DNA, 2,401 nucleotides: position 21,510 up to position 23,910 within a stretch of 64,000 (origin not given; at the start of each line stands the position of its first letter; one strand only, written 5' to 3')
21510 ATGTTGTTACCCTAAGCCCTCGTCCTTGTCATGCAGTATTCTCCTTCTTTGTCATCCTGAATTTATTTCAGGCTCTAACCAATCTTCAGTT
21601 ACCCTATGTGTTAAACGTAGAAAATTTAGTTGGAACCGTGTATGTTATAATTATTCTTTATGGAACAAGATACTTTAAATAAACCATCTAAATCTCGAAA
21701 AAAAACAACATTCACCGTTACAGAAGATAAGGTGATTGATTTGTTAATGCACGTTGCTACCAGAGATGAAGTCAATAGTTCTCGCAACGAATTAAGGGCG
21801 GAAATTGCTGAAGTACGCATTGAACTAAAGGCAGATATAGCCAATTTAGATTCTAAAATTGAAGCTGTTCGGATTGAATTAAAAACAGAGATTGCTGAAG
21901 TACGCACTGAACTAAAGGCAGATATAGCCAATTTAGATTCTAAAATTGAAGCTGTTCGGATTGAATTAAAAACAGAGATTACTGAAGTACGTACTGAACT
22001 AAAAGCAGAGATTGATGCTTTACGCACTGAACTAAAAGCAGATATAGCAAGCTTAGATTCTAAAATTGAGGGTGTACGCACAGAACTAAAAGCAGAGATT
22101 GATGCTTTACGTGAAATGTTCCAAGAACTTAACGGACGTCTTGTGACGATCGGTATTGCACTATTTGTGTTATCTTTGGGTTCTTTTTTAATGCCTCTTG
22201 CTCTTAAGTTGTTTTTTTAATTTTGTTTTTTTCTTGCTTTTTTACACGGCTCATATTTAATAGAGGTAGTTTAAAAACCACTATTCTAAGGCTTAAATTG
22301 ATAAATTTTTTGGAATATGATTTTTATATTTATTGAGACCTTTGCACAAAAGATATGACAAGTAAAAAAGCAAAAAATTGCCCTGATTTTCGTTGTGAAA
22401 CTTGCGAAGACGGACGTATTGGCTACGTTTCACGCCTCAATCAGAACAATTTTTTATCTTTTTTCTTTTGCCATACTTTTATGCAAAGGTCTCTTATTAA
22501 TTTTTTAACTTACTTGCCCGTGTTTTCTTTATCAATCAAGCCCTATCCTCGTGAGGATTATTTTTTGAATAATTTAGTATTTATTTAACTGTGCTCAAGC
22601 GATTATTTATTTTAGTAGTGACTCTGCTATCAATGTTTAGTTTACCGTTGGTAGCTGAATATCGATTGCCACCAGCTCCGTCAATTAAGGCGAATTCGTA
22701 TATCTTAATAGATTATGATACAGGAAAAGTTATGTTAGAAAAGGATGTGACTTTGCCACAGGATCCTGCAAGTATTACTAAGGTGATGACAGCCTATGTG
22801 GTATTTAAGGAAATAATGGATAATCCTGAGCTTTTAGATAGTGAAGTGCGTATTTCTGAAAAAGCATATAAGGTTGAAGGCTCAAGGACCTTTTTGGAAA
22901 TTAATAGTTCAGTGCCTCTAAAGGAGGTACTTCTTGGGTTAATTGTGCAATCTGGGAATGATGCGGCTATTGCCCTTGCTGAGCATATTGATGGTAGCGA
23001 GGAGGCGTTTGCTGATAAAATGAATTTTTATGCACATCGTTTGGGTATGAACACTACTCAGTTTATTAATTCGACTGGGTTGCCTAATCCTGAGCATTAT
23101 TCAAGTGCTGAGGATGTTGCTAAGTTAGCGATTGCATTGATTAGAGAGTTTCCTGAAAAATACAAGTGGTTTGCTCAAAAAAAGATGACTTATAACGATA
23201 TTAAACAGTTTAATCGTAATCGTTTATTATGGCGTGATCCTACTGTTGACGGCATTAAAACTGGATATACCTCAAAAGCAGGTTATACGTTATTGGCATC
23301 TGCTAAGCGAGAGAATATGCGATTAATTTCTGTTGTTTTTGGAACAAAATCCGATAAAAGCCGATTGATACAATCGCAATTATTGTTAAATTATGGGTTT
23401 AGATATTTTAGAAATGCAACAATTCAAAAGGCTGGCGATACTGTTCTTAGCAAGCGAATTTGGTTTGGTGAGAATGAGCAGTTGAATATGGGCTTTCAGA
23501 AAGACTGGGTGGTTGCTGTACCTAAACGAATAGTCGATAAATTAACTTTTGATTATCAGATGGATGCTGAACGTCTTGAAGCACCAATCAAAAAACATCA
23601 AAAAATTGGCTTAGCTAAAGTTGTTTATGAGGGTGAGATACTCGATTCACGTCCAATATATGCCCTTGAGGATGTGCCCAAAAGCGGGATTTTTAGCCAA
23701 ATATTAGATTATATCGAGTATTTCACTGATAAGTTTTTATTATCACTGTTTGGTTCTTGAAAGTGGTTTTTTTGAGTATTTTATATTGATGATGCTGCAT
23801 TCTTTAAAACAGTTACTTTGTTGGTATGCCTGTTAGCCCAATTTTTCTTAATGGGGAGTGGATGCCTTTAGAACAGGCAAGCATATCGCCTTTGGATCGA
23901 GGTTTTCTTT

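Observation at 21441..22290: Tail-anchored coiled-coil protein built from hendecad (11/18-residue) repeats, flanked by about 24-bp direct repeats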

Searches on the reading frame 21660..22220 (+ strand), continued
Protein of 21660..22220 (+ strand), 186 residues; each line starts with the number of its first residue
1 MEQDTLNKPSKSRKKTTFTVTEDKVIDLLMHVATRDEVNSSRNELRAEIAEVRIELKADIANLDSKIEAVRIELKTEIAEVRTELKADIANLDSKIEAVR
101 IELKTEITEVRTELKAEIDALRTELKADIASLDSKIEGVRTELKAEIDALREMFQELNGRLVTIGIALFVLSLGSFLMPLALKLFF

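Call 70: search_dna_similar(query=window:21660-22217:+, collection=phages, mode=protein, max_evalue=0.00001, max_rows=25)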
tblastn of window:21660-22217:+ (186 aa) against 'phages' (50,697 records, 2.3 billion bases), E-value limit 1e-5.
Records with a match: 15; places in all: 31; records where one place covers at least 80% of the query: 6.
Best place of each record, by identity: <60% 15.
By first word of the organism name: Liberibacter 9; Sodalis 3; Hamiltonella 2; Bacteriophage 1.
By host as written in the record: Candidatus Liberibacter asiaticus UF506 4; - 2; Sodalis glossinidius str. 'morsitans' 2; Endosymbiont 1; Sodalis glossinidius 1; Candidatus Liberibacter asiaticus Myan16 1; Candidatus Liberibacter asiaticus str. HHCA 1; Candidatus Liberibacter asiaticus Psy62 1; and 2 more.
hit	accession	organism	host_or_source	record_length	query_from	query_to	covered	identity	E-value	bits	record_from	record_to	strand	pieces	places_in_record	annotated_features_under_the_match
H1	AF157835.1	Hamiltonella phage APSE-1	-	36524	31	179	80%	34.3%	7e-8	57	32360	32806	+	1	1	P47 | P48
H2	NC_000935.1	Hamiltonella phage APSE-1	Endosymbiont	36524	31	179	80%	34.3%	7e-8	57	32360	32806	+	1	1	DUF1640 domain-containing protein | putative tail fibre protein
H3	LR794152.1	Bacteriophage APSE-2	aphid host's whole body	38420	31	179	80%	34.2%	1e-7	57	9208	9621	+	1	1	Conserved hypothetical protein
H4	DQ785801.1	Sodalis phage phiSG1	Sodalis glossinidius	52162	32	185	83%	31.3%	1e-7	56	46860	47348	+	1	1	gp49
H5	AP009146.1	Sodalis phage phiSG1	Sodalis glossinidius str. 'morsitans'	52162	32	185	83%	31.3%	1e-7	56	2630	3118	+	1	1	hypothetical protein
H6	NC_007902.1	Sodalis phage phiSG1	Sodalis glossinidius str. 'morsitans'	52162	32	185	83%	31.3%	1e-7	56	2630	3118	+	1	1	hypothetical protein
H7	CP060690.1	Liberibacter phage P-Myan16-2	Candidatus Liberibacter asiaticus Myan16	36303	25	139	62%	39.8%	1e-6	54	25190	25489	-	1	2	record has no annotation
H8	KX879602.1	Liberibacter phage HHCA1-2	Candidatus Liberibacter asiaticus str. ...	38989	25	139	62%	39.8%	1e-6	54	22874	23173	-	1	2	hypothetical protein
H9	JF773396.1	Liberibacter phage FP2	Candidatus Liberibacter asiaticus Psy62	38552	46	139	51%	47.9%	4e-10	64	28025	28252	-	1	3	hypothetical protein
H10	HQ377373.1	Liberibacter phage SC2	Candidatus Liberibacter asiaticus UF506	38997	46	139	51%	47.9%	4e-10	64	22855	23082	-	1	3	hypothetical protein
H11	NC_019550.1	Liberibacter phage SC2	Candidatus Liberibacter asiaticus UF506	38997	46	139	51%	47.9%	4e-10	64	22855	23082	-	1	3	DUF1640 domain-containing protein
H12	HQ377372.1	Liberibacter phage SC1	Candidatus Liberibacter asiaticus UF506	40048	46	139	51%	47.9%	4e-10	64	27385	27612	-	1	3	hypothetical protein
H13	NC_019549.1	Liberibacter phage SC1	Candidatus Liberibacter asiaticus UF506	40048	46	139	51%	47.9%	4e-10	64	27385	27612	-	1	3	DUF1640 domain-containing protein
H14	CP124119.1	Liberibacter phage GZQL4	Candidatus Liberibacter asiaticus GZQL4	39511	46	139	51%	46.8%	2e-8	59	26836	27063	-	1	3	record has no annotation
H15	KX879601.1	Liberibacter phage SGCA5-1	Candidatus Liberibacter asiaticus str. ...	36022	46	139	51%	45.7%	4e-9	61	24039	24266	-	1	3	hypothetical protein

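Call 72: get_annotated_region(hit=H2, flank=4000)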
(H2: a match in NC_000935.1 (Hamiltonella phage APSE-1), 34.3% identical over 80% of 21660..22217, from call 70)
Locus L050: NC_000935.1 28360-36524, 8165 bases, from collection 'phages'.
description: Acyrthosiphon pisum bacteriophage APSE-1, complete genome.
organism: Hamiltonella phage APSE-1 (NCBI taxid 2682836)
taxonomy: Viruses; Duplodnaviria; Heunggongvirae; Uroviricota; Caudoviricetes; Sendosyvirus; Sendosyvirus APSE1
host: Endosymbiont; source: -; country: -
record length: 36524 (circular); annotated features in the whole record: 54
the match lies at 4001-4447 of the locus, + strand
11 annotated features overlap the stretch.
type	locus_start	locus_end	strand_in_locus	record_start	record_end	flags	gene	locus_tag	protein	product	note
CDS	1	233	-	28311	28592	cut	-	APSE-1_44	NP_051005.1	endonuclease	P44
CDS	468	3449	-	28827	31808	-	-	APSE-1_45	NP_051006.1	DNA polymerase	putative DNA polymerase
CDS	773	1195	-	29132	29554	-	-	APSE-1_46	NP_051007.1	HNH endonuclease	-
CDS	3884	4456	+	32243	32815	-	-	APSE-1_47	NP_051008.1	DUF1640 domain-containing protein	P47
CDS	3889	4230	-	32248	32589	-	-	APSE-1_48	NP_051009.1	putative tail fibre protein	P48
CDS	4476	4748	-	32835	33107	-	-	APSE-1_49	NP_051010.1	hypothetical protein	P49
CDS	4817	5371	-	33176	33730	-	-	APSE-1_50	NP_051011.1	Gp2.5-like ssDNA binding protein and ssDNA annealing protein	P50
CDS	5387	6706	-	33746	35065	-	-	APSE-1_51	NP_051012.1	exonuclease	P51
CDS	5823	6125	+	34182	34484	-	-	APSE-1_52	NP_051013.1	hypothetical protein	P52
CDS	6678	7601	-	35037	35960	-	-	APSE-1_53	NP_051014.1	hypothetical protein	P53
CDS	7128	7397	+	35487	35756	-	-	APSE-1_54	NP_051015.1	hypothetical protein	P54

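Call 73: get_annotated_region(hit=H11, flank=3500)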
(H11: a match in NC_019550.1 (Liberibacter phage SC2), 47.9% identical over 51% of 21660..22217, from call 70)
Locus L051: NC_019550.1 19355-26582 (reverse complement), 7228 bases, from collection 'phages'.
description: Liberibacter phage SC2, complete genome.
organism: Liberibacter phage SC2 (NCBI taxid 941970)
taxonomy: Viruses; Duplodnaviria; Heunggongvirae; Uroviricota; Caudoviricetes
host: Candidatus Liberibacter asiaticus UF506; source: Citrus paradisi; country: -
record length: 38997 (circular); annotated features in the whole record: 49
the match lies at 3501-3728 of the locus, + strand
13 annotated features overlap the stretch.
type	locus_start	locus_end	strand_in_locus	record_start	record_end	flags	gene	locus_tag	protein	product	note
CDS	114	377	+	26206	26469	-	-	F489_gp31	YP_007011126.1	hypothetical protein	putative phage-related protein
CDS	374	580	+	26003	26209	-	-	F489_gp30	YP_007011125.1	hypothetical protein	putative phage-related protein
CDS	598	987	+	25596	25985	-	-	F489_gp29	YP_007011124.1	hypothetical protein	putative phage-related protein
CDS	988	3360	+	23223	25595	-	-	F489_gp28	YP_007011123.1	DNA primase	pfam08706 superfamily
CDS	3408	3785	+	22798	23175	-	-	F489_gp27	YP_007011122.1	DUF1640 domain-containing protein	putative phage-related protein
CDS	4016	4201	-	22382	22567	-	-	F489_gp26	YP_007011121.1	anti-repressor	putative Bro-N family phage antirepressor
CDS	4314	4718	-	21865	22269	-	-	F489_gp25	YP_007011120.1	hypothetical protein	putative phage-related protein; COG1208 superfamily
CDS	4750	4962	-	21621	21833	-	-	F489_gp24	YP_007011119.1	hypothetical protein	putative phage-related transferase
CDS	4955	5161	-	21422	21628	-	-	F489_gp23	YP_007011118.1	hypothetical protein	putative phage-related UDP-glucuronosyltransferase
CDS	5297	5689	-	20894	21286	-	-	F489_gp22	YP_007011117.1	hypothetical protein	putative phage-related protein; PRK08999 superfamily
CDS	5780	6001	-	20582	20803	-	-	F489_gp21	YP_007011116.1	hypothetical protein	putative phage-related protein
CDS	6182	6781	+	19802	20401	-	-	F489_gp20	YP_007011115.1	helix-turn-helix domain-containing protein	putative phage-related repressor protein C2; cd00093 superfamily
rep_origin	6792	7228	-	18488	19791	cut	-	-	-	-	-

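Call 81: search_protein_representatives(protein=window:21660-22217:+)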
Query: 186 residues. Proteins with E-value up to 0.001 (for the whole library): 2248; up to 1e-10: 151; up to 1e-30: 1. The best 150 are listed.
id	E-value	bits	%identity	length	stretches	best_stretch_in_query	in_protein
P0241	4.9e-36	140.5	28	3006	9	29-152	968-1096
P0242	9.4e-25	103.9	55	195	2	42-158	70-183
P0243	3.1e-24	102.2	37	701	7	55-126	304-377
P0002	8.6e-24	100.7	61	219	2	68-158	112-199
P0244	2.2e-22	96.2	47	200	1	26-145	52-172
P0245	4.2e-21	92.0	51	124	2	10-105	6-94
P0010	1.3e-20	90.4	53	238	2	46-155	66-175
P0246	2.1e-20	89.7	42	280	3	40-142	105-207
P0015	2.9e-19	86.1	41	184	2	40-174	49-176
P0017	3.6e-19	85.7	42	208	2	35-157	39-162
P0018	4.6e-19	85.4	57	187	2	51-133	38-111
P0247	4.8e-19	85.3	40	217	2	33-127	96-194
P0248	1.7e-18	83.6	57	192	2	79-175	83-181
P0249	3.6e-18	82.5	44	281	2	33-154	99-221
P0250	8.8e-18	81.2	52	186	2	70-185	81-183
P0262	7.6e-15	71.7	41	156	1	13-128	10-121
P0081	2.2e-13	66.9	51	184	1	31-162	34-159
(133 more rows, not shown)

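Call 83: find_encoding_contigs(protein=P0245, flank=6000, max_places=4)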
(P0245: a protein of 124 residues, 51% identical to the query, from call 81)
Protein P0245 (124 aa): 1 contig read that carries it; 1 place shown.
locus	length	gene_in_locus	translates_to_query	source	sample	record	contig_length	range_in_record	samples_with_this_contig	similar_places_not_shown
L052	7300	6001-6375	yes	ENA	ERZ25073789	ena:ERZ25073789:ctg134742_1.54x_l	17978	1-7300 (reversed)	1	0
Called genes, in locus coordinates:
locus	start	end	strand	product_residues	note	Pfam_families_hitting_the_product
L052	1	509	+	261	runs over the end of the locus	PF02698:DUF218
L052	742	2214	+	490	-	PF02824:TGS (weak), PF07973:tRNA_SAD, PF00587:tRNA-synt_2b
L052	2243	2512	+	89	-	PF03129:HGTP_anticodon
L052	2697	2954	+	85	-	PF05198:IF3_N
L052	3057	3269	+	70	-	PF00707:IF3_C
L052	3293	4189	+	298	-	PF01063:Aminotran_4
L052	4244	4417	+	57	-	PF10276:zf-CHCC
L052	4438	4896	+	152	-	PF00294:PfkB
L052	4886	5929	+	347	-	PF00294:PfkB, PF01467:CTP_transf_like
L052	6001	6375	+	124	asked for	PF07798:CCDC90-like (faint), PF27276:MJ0349 (faint)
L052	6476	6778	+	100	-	PF01370:Epimerase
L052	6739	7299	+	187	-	?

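Call 84: find_encoding_contigs(protein=P0262, flank=5000, max_places=3)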
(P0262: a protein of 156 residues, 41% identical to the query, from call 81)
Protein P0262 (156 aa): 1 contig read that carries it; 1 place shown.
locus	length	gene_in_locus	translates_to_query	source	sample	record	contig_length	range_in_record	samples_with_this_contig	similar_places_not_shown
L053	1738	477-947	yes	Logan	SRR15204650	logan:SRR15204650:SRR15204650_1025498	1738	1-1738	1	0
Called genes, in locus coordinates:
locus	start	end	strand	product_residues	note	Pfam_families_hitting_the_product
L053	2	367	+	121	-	?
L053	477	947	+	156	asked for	PF07798:CCDC90-like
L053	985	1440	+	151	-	-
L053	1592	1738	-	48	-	?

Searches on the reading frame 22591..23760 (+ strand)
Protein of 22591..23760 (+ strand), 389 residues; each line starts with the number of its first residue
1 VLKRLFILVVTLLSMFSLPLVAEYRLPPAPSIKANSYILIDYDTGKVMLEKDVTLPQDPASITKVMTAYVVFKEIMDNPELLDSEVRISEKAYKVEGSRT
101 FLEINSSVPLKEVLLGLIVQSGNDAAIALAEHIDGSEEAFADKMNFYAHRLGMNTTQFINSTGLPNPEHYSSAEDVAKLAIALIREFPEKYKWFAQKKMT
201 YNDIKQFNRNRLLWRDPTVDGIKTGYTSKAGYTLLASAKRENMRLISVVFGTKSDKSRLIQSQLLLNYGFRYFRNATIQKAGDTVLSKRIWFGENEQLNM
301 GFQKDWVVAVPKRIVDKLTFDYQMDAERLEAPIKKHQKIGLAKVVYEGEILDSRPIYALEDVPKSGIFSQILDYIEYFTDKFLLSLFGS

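Call 4: search_protein_families(library=pfam, proteins=[window:22591-23757:+], max_evalue=1)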
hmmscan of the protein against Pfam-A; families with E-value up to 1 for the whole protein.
window:22591-23757:+ (389 aa): 4 families
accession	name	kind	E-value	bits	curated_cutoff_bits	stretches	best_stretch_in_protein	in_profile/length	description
PF00768.25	Peptidase_S11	-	5.1e-78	262.3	27.6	1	29-253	7-238/239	D-alanyl-D-alanine carboxypeptidase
PF07943.18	PBP5_C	-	2.4e-16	60.1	21.2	1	273-364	1-91/91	Penicillin-binding protein 5, C-terminal domain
PF13354.11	Beta-lactamase2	-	1.3e-10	41.4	22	1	41-186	6-149/214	Beta-lactamase enzyme family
PF02113.21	Peptidase_S13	-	0.083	12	22.8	0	38-77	22-61/444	D-Ala-D-Ala carboxypeptidase 3 (S13) family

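Call 5: search_protein_families(library=ncbifam, proteins=[window:22591-23757:+], max_evalue=1)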
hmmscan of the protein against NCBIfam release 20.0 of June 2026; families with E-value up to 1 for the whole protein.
window:22591-23757:+ (389 aa): 9 families
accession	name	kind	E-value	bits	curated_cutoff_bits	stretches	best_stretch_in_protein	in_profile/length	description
NF008059.0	PRK10793.1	equivalog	3.4e-91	306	694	1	25-379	37-398/403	D-alanyl-D-alanine carboxypeptidase DacA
NF007445.0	PRK10001.1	equivalog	1.7e-87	293.8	765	1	8-378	13-390/400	serine-type D-Ala-D-Ala carboxypeptidase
NF008489.0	PRK11397.1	equivalog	1.2e-86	290.9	610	1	3-376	4-386/389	serine-type D-Ala-D-Ala carboxypeptidase DacD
NF038273.1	strep_PBP3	exception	8e-56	189.8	490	1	3-343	1-364/407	D-alanyl-D-alanine carboxypeptidase PBP3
NF038258.2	PBP4_Staph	exception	1.5e-31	109.6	500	1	36-254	43-281/366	penicillin-binding protein PBP4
NF008668.0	PRK11669.1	equivalog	4.8e-27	94.9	294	1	31-250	40-261/316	D-alanyl-D-alanine endopeptidase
NF000471.1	vanY_of_D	exception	1.5e-14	54.1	625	1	32-258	97-340/354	transpeptidase-like D-Ala-D-Ala carboxypeptidase VanY-D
NF033103.1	bla_class_A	equivalog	0.0017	17.5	200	1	60-156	37-129/257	class A beta-lactamase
NF047486.1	LA_1737_Cterm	subfamily_domain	0.089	12.7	60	1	262-327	63-127/158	LA_1737 family protein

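Call 11: find_encoding_contigs(protein=window:22591-23760:+, flank=10000, max_places=6)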
Protein window:22591-23760:+ (389 aa): no gene with exactly this product is on record in the collection.

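Call 14: find_related_loci(query=window:22591-23757:+, collection=genome_contigs, flank=10000)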
Query window:22591-23757:+ (389 aa) in genome_contigs; peptide patterns used: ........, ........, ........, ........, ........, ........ (x = any residue, [..] = any of these).
33 stretches matched a pattern; 1 encode a relative of the query (tblastn E <= 1e-3); 1 distinct loci.
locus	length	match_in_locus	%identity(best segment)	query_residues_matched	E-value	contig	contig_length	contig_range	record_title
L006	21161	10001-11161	31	3-349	2e-46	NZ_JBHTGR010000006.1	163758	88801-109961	Lentibacillus kimchii strain JCM 30234 velvet_auto_105_6, whole genome shotgun sequence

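Call 35: find_homologous_proteins(query=window:22633-23757:+, max_evalue=1e-40)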
Query window:22633-23757:+ (375 aa): 7997 proteins with E <= 1e-40 among 8000 candidates; the best 120 are listed.
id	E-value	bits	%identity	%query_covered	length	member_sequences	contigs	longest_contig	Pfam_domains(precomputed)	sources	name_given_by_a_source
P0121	3.6e-246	834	100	100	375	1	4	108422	PF13354.13,PF07943.19,PF00768.26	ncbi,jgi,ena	jgi:D-alanyl-D-alanine carboxypeptidase (penicillin-binding protein 5/6)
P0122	5.0e-163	560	66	94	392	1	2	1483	PF13354.13,PF07943.19,PF00768.26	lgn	-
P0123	8.6e-158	543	66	95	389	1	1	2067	PF13354.13,PF07943.19,PF00768.26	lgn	-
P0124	5.9e-115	402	52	91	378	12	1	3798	PF13354.13,PF07943.19,PF00768.26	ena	-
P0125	5.7e-114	399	51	91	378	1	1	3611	PF13354.13,PF07943.19,PF00768.26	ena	-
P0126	6.9e-114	399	51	92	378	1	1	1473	PF13354.13,PF07943.19,PF00768.26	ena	-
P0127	7.0e-114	399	52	92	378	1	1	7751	PF13354.13,PF07943.19,PF00768.26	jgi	-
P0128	7.2e-114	399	51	91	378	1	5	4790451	PF13354.13,PF07943.19,PF00768.26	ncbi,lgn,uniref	ncbi:D-alanyl-D-alanine carboxypeptidase family protein [Thiosocius teredinicola]|uniref:D-alanyl-D-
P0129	9.6e-114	398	51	91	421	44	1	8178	PF13354.13,PF07943.19,PF00768.26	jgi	jgi:D-alanyl-D-alanine carboxypeptidase (penicillin-binding protein 5/6)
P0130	5.4e-113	396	50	91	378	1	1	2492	PF13354.13,PF07943.19,PF00768.26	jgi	jgi:D-alanyl-D-alanine carboxypeptidase (penicillin-binding protein 5/6)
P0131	1.5e-112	394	50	96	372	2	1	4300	PF13354.13,PF07943.19,PF00768.26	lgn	-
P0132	1.7e-112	394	52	93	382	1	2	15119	PF13354.13,PF07943.19,PF00768.26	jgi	-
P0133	2.4e-112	393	52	96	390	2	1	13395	PF13354.13,PF07943.19,PF00768.26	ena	-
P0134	3.0e-112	393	50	91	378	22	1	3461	PF13354.13,PF07943.19,PF00768.26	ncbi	-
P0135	4.5e-112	393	52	90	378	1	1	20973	PF13354.13,PF07943.19,PF00768.26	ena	-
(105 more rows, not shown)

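Call 36: find_encoding_contigs(protein=P0123, flank=5000, max_places=4)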
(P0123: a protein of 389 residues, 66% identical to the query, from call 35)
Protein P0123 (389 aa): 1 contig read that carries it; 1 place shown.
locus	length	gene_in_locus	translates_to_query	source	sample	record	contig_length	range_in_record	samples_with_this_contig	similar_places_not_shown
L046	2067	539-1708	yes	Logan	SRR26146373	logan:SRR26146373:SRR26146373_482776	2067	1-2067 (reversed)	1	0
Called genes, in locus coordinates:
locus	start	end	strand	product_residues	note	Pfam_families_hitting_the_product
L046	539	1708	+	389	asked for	PF00768:Peptidase_S11, PF13354:Beta-lactamase2, PF07943:PBP5_C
